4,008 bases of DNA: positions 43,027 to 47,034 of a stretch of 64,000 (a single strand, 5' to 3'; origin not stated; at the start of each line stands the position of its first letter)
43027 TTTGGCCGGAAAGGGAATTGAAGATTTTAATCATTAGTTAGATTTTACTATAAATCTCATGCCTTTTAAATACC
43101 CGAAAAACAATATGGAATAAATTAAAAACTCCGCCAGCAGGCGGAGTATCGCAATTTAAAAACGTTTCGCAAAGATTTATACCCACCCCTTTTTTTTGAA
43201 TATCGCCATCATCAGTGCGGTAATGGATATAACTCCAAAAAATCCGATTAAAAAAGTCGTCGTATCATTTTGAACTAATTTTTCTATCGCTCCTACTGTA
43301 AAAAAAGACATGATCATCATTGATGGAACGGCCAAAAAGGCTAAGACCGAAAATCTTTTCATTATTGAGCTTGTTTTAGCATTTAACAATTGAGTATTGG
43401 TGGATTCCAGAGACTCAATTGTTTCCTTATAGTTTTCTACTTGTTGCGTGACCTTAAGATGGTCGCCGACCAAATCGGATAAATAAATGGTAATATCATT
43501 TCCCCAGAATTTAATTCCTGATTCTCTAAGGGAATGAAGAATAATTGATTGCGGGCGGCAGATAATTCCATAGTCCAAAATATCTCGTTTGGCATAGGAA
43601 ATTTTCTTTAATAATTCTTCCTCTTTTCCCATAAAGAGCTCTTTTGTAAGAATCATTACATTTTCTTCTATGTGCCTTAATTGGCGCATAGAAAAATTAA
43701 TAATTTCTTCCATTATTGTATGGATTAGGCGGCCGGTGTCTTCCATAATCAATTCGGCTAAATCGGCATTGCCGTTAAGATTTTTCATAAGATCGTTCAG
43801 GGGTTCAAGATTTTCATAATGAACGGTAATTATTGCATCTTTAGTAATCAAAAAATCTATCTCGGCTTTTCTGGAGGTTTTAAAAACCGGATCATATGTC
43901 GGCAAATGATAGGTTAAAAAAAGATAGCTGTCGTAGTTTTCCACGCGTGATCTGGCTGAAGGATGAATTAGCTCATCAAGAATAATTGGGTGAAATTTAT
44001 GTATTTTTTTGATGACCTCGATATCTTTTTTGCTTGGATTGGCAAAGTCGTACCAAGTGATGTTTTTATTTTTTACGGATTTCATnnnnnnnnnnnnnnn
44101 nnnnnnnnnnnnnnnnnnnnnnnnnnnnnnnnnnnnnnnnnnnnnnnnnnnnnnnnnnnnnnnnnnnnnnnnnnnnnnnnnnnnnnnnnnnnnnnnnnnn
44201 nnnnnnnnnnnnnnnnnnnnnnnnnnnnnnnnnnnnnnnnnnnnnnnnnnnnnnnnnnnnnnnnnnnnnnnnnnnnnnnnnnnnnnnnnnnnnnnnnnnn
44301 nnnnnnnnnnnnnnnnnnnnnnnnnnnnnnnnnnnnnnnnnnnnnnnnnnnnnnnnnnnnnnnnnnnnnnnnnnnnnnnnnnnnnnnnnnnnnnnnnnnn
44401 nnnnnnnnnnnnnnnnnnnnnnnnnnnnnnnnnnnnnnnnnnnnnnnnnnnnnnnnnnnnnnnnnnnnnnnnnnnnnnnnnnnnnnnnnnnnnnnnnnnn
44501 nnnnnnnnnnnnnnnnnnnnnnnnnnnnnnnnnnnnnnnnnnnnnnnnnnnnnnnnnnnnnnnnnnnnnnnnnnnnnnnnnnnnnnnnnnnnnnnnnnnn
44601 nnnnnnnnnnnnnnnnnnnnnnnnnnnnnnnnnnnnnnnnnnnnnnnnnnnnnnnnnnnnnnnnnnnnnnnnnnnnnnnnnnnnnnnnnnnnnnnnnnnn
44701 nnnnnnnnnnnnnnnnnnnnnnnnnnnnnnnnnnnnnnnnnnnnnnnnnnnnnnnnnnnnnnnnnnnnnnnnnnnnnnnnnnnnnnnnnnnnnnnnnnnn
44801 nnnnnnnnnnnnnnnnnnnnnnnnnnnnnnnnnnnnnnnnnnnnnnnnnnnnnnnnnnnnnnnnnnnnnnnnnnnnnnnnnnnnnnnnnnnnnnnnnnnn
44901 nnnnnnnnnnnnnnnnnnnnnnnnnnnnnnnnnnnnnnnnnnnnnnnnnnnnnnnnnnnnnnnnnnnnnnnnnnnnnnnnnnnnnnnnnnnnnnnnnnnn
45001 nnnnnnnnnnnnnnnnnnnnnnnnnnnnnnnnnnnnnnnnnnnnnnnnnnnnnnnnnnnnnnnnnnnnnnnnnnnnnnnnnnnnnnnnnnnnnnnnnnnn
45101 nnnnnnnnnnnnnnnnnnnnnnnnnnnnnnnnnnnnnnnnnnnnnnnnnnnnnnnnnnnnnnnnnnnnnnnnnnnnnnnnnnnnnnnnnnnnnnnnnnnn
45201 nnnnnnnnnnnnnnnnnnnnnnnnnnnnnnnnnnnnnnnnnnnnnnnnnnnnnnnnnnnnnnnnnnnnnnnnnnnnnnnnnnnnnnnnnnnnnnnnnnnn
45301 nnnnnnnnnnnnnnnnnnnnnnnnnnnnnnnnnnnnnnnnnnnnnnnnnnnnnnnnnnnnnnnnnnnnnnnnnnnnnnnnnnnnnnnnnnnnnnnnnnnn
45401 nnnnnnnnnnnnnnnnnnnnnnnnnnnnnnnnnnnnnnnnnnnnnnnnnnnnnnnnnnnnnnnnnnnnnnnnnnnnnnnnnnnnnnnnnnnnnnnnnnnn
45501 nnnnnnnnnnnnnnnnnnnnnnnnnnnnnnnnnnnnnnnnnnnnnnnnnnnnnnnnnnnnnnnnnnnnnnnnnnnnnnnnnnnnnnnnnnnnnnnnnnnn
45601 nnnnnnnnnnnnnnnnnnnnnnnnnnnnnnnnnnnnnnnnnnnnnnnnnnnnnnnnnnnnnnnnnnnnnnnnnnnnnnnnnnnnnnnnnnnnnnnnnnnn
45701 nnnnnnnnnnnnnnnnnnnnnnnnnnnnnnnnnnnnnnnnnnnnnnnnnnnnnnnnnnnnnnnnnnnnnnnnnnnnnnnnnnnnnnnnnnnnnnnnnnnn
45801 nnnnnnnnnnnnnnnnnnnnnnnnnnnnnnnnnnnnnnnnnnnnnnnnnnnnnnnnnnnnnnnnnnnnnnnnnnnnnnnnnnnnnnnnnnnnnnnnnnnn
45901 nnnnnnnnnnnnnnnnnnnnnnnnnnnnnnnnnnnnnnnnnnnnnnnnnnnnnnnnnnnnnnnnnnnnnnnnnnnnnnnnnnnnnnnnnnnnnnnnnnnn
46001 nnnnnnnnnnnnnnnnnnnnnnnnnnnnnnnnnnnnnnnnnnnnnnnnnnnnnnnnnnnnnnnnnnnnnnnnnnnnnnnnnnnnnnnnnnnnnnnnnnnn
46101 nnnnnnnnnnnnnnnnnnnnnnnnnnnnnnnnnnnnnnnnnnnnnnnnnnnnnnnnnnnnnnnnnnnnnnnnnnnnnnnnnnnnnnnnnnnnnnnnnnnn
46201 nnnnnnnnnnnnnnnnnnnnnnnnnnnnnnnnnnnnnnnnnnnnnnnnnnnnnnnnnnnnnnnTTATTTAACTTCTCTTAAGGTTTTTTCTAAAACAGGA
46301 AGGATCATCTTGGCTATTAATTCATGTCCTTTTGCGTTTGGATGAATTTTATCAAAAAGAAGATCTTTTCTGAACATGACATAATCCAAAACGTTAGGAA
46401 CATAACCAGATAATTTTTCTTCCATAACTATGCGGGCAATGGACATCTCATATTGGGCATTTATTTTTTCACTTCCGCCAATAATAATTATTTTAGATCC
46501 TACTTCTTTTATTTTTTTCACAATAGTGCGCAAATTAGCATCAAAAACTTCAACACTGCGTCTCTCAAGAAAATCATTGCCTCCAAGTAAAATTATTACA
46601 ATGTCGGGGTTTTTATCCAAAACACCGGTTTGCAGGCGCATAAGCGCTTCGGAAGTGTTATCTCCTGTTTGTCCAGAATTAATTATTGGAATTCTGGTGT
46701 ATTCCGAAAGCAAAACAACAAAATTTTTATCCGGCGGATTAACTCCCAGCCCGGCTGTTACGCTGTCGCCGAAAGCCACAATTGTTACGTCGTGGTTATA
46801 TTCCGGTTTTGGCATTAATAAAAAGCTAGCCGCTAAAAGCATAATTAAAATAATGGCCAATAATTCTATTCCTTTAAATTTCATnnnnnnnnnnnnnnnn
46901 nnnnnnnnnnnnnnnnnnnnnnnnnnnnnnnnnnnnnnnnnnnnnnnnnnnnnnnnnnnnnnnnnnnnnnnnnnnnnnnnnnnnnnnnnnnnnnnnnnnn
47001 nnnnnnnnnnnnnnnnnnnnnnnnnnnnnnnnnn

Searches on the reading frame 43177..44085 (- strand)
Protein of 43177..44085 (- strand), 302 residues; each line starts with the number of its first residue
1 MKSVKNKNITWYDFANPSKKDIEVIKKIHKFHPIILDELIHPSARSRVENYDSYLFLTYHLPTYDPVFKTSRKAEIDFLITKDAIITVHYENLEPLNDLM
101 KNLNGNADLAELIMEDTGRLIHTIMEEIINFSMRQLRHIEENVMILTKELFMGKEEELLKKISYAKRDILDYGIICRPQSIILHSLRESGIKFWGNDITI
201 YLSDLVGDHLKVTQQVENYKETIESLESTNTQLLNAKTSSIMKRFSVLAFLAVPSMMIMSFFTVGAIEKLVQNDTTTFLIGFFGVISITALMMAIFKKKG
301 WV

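Call 7: search_protein_families(library=pfam, proteins=[window:43177-44085:-], max_evalue=1)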
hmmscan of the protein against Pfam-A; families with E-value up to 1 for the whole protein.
window:43177-44085:- (302 aa): 3 families
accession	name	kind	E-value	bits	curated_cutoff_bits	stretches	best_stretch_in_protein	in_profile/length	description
PF01544.23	CorA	-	8.5e-35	120.9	27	1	7-298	2-292/292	CorA-like Mg2+ transporter protein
PF20990.2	DUF2207_C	-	0.00027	21.2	33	1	208-294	103-185/247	Predicted membrane protein (DUF2207) C-terminal domain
PF15927.10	Casc1_N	-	0.35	11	28.2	1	211-246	134-169/201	Cancer susceptibility candidate 1 N-terminus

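Call 27: find_related_loci(query=window:43177-44085:-, collection=genome_contigs, flank=8000)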
Query window:43177-44085:- (302 aa) in genome_contigs; peptide patterns used: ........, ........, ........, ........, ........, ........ (x = any residue, [..] = any of these).
53 stretches matched a pattern; 2 encode a relative of the query (tblastn E <= 1e-3); 2 distinct loci.
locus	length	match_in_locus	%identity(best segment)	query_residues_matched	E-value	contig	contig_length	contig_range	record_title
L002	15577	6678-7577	48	1-299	7e-89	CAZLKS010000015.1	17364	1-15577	MAG TPA_asm: uncultured Candidatus Saccharibacteria bacterium isolate SRP278252_co2_270 genome assembly, contig: NODE_67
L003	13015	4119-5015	47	1-299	5e-86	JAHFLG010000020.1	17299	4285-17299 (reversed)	MAG: Candidatus Harrisonbacteria bacterium isolate nzgw428 NODE_3912_length_17300_cov_3.639676, whole genome shotgun seq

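Call 32: find_homologous_proteins(query=window:43177-44085:-)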
Query window:43177-44085:- (302 aa): 411 proteins with E <= 0.001 among 2577 candidates; the best 120 are listed.
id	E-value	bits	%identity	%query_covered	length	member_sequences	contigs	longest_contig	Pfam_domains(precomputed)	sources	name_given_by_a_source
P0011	3.6e-194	662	100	100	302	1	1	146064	PF01544.24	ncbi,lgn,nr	ncbi:MAG: CorA family divalent cation transporter [Candidatus Pacebacteria bacterium]|nr:CorA family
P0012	8.8e-123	427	63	100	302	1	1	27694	PF01544.24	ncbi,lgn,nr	ncbi:MAG: CorA family divalent cation transporter [Candidatus Pacebacteria bacterium]|nr:CorA family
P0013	1.3e-120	420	62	100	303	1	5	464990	PF01544.24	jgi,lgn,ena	-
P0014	4.3e-120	419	62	100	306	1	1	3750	PF01544.24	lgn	-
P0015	9.8e-120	417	62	100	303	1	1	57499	PF01544.24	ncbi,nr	ncbi:MAG: CorA family divalent cation transporter [bacterium]|nr:CorA family divalent cation transpo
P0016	2.2e-119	416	60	100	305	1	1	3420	PF01544.24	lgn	-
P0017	5.7e-119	415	61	100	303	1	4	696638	PF01544.24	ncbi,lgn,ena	-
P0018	8.6e-119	414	60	100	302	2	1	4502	PF01544.24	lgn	-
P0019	1.7e-118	413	62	100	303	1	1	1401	PF01544.24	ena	-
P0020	1.9e-118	413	62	100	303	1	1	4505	PF01544.24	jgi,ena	-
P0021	2.0e-118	413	63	100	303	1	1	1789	PF01544.24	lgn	-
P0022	2.1e-118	413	62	100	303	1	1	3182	PF01544.24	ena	-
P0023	2.1e-118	413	62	100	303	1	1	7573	PF01544.24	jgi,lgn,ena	-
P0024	2.9e-118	413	60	100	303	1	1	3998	PF01544.24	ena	-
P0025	4.8e-118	412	61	100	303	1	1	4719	PF01544.24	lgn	-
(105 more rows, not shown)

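Call 33: find_encoding_contigs(protein=P0012, flank=7000, max_places=2)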
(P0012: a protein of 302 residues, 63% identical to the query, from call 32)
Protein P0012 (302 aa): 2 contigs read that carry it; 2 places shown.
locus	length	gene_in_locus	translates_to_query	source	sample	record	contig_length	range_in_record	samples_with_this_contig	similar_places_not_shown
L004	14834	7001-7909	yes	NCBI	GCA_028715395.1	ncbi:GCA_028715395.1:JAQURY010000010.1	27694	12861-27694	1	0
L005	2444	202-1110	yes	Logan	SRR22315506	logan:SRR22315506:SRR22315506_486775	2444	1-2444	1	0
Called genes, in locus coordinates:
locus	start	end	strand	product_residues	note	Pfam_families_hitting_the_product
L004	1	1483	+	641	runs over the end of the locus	PF00012:HSP70, PF06723:MreB_Mbl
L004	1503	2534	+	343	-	-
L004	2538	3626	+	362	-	PF00226:DnaJ, PF01556:DnaJ_C, PF27659:CHP02642 (faint), PF00684:DnaJ_CXXCXGXG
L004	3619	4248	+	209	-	PF00657:Lipase_GDSL, PF13472:Lipase_GDSL_2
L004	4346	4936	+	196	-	-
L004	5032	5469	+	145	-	-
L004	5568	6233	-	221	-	-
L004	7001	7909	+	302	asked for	PF01544:CorA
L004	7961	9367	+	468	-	PF01406:tRNA-synt_1e, PF01921:tRNA-synt_1f (faint), PF09334:tRNA-synt_1g, PF09190:DALR_2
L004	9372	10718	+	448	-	PF00772:DnaB, PF13481:AAA_25, PF03796:DnaB_C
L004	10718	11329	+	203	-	PF21176:RecR_HhH, PF13662:Toprim_4, PF21175:RecR_C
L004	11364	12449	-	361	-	PF01118:Semialdhyde_dh, PF02774:Semialdhyde_dhC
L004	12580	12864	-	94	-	-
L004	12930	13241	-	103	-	PF00829:Ribosomal_L21p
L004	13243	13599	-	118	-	-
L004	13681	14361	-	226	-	PF00156:Pribosyltran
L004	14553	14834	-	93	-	?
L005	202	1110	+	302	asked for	PF01544:CorA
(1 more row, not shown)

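Call 34: find_encoding_contigs(protein=P0013, flank=7000, max_places=2)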
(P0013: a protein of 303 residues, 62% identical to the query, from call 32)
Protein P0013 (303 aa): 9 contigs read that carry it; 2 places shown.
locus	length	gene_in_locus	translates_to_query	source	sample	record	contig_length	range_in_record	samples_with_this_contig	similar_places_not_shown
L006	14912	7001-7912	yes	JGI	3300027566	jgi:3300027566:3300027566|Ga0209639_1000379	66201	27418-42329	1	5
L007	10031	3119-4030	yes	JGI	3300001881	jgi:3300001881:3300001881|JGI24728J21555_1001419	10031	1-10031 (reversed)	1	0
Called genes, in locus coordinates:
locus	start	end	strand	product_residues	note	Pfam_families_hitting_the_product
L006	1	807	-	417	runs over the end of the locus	PF21760:SecD_1st, PF22599:SecDF_P1_head, PF00873:ACR_tran (weak), PF02355:SecD_SecF_C, PF03176:MMPL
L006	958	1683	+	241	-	PF01628:HrcA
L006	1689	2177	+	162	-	PF01025:GrpE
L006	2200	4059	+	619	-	PF00012:HSP70, PF06723:MreB_Mbl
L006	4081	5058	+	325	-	-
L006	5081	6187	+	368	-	PF00226:DnaJ, PF01556:DnaJ_C, PF27659:CHP02642 (faint), PF00684:DnaJ_CXXCXGXG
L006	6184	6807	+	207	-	PF00657:Lipase_GDSL, PF13472:Lipase_GDSL_2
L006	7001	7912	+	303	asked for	PF01544:CorA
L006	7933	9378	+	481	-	PF01406:tRNA-synt_1e, PF09334:tRNA-synt_1g, PF01406:tRNA-synt_1e, PF00133:tRNA-synt_1, PF09334:tRNA-synt_1g (weak), PF09190:DALR_2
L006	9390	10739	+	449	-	PF00772:DnaB, PF06745:ATPase (faint), PF13481:AAA_25, PF03796:DnaB_C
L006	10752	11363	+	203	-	PF21176:RecR_HhH (weak), PF01751:Toprim (weak), PF13662:Toprim_4, PF21175:RecR_C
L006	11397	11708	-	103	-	PF00829:Ribosomal_L21p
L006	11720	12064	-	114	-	-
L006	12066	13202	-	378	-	PF01702:TGT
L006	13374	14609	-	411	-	PF08245:Mur_ligase_M, PF02875:Mur_ligase_C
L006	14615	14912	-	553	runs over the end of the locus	PF03717:PBP_dimer, PF00905:Transpeptidase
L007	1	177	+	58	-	?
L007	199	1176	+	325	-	-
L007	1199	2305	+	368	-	PF00226:DnaJ, PF01556:DnaJ_C, PF27659:CHP02642 (faint), PF00684:DnaJ_CXXCXGXG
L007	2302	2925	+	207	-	PF00657:Lipase_GDSL, PF13472:Lipase_GDSL_2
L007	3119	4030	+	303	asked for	PF01544:CorA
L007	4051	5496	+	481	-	PF01406:tRNA-synt_1e, PF09334:tRNA-synt_1g, PF01406:tRNA-synt_1e, PF00133:tRNA-synt_1, PF09334:tRNA-synt_1g (weak), PF09190:DALR_2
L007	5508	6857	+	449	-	PF00772:DnaB, PF06745:ATPase (faint), PF13481:AAA_25, PF03796:DnaB_C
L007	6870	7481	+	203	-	PF21176:RecR_HhH (weak), PF01751:Toprim (weak), PF13662:Toprim_4, PF21175:RecR_C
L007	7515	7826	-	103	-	PF00829:Ribosomal_L21p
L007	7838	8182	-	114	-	-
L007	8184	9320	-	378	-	PF01702:TGT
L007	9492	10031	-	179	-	?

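Call 72: find_encoding_contigs(protein=P0017, flank=5000, max_places=3)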
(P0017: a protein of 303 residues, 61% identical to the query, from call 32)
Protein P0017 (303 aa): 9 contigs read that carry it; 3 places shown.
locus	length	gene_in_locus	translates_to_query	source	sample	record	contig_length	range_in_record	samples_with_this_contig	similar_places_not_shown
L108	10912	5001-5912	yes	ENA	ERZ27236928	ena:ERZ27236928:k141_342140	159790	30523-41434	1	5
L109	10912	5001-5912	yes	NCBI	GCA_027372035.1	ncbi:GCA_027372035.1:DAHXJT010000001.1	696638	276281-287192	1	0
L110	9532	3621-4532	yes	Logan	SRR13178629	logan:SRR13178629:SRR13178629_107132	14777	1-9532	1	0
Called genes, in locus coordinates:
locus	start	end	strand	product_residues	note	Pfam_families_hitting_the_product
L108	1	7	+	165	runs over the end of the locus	PF01025:GrpE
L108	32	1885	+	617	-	PF00012:HSP70, PF06723:MreB_Mbl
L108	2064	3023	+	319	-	-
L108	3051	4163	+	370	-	PF00226:DnaJ, PF01556:DnaJ_C, PF00684:DnaJ_CXXCXGXG, PF27659:CHP02642 (faint)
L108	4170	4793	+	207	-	PF00657:Lipase_GDSL, PF13472:Lipase_GDSL_2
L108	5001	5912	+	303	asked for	PF01544:CorA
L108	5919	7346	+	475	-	PF01406:tRNA-synt_1e, PF09334:tRNA-synt_1g, PF00133:tRNA-synt_1, PF09334:tRNA-synt_1g (weak), PF09190:DALR_2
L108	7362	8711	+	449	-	PF00772:DnaB, PF06745:ATPase (faint), PF13481:AAA_25, PF03796:DnaB_C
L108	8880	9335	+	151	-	PF01751:Toprim (faint), PF13662:Toprim_4, PF21175:RecR_C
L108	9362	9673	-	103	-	PF00829:Ribosomal_L21p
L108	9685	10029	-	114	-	-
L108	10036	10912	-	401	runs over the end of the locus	PF01702:TGT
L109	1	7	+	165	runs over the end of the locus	PF01025:GrpE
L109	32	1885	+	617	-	PF00012:HSP70, PF06723:MreB_Mbl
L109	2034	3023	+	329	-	-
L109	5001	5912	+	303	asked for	PF01544:CorA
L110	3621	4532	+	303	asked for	PF01544:CorA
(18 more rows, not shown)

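Call 73: find_encoding_contigs(protein=P0015, flank=5000, max_places=2)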
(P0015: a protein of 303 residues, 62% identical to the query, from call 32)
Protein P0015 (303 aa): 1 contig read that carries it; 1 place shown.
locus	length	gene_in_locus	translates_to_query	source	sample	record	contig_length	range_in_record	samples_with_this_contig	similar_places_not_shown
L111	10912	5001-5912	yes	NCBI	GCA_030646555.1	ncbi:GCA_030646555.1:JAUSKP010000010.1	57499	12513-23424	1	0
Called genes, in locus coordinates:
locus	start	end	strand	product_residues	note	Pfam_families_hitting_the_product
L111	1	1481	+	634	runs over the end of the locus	PF00012:HSP70, PF06723:MreB_Mbl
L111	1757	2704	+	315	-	-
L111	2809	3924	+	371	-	PF00226:DnaJ, PF01556:DnaJ_C, PF27659:CHP02642 (faint), PF00684:DnaJ_CXXCXGXG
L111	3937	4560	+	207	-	PF00657:Lipase_GDSL, PF13472:Lipase_GDSL_2, PF25182:NonGDSL (weak)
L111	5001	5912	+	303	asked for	PF01544:CorA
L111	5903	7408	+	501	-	PF01406:tRNA-synt_1e, PF09334:tRNA-synt_1g, PF01406:tRNA-synt_1e, PF00133:tRNA-synt_1 (weak), PF09334:tRNA-synt_1g (weak), PF09190:DALR_2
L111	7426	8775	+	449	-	PF00772:DnaB, PF03796:DnaB_C, PF13481:AAA_25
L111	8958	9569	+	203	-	PF21176:RecR_HhH (weak), PF01751:Toprim (faint), PF13662:Toprim_4, PF21175:RecR_C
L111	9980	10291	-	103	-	PF00829:Ribosomal_L21p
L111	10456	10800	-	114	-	-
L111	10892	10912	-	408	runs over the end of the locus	PF01702:TGT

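Call 102: find_encoding_contigs(protein=P0014, flank=5000, max_places=2)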
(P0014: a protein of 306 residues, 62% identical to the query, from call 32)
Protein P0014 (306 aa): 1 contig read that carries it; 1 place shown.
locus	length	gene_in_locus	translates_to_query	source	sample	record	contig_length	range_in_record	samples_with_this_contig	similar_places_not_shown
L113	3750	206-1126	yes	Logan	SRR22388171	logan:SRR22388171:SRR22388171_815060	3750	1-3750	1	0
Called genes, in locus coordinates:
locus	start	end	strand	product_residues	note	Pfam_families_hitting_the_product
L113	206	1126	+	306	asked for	PF01544:CorA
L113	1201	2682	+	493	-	PF00133:tRNA-synt_1 (faint), PF01406:tRNA-synt_1e, PF09334:tRNA-synt_1g, PF01406:tRNA-synt_1e, PF09190:DALR_2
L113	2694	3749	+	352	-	?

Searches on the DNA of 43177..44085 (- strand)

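Call 114: search_rna_families(source=L004, start=6200, end=6900, threshold=evalue, max_evalue=1)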
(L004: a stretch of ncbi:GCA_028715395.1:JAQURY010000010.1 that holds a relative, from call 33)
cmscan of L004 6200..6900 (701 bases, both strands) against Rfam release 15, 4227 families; matches with E-value up to 1: 5.
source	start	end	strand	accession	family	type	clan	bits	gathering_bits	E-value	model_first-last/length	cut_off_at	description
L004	6758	6828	-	RF00005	tRNA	Gene; tRNA;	CL00001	78.2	29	1.9e-17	1-71/71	no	tRNA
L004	6757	6828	+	RF04354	Plastid-ycf2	Cis-reg;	-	37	65.7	4.7e-06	1-75/75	no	Plastid-ycf2 5UTR RNA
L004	6295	6431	-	RF03926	MIR1435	Gene; miRNA;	-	26.5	94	0.13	1-186/186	no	MIR1435 microRNA precursor family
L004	6273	6381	+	RF02053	STnc430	Gene; sRNA;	-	21.7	47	0.63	1-162/162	no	Enterobacterial sRNA STnc430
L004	6334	6377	-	RF00858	mir-306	Gene; miRNA;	-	17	52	0.85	1-81/81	no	mir-306 microRNA precursor family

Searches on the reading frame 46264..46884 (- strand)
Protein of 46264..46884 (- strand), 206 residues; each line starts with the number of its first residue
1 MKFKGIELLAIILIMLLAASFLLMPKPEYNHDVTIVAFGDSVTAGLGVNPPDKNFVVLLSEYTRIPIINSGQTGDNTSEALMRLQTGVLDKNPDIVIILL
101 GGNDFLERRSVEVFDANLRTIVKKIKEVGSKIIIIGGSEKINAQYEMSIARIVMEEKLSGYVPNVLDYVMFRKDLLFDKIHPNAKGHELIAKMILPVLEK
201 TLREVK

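Call 7: search_protein_families(library=pfam, proteins=[window:46264-46884:-], max_evalue=1)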
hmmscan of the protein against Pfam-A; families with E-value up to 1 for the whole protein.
window:46264-46884:- (206 aa): 5 families
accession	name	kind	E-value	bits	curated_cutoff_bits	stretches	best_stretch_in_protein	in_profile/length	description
PF13472.12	Lipase_GDSL_2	-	1.2e-20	75.2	32.9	1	37-189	1-178/178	GDSL-like Lipase/Acylhydrolase family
PF00657.28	Lipase_GDSL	-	1.8e-14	54.9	23.6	1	35-192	1-206/208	GDSL-like Lipase/Acylhydrolase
PF25182.1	NonGDSL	-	0.00029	20.7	80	1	63-136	65-138/220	Non-GDSL lipase-like family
PF17182.10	OSK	-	0.0074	16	27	1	70-135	53-113/202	OSK domain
PF04311.20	DUF459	-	0.021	14.6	27.2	1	36-105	3-72/197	Protein of unknown function (DUF459)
